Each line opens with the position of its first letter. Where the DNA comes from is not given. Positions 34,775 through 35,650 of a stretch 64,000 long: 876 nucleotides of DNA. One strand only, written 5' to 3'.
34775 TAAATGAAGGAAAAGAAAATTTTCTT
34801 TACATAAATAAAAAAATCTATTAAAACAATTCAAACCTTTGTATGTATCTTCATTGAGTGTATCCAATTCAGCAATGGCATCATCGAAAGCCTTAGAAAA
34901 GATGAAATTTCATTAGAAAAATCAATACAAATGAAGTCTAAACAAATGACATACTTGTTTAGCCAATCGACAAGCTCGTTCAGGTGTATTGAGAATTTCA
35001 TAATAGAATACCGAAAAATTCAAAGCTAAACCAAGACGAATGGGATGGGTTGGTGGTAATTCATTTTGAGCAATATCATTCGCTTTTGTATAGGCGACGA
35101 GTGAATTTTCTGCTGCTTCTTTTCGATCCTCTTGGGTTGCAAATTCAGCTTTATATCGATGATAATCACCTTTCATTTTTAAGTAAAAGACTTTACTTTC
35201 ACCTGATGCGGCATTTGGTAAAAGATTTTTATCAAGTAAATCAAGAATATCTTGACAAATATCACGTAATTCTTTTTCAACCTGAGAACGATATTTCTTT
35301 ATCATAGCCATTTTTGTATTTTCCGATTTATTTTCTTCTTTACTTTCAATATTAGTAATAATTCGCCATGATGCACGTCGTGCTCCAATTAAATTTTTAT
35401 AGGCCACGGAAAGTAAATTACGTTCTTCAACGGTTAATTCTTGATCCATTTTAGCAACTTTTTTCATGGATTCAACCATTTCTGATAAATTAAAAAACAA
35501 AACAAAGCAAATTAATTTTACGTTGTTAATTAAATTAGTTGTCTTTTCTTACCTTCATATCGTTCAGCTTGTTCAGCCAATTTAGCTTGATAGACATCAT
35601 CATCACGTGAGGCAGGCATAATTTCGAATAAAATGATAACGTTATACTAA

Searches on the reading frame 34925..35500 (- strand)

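Call 28: search_protein_families(library=pfam, proteins=[window:34925-35500:-], max_evalue=0.001)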
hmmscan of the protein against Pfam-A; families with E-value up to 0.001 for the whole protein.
window:34925-35500:- (192 aa): 1 family
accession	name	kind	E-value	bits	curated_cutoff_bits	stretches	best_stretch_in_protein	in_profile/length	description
PF00244.26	14-3-3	-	1.7e-81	273.5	33.2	1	6-183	12-189/223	14-3-3 protein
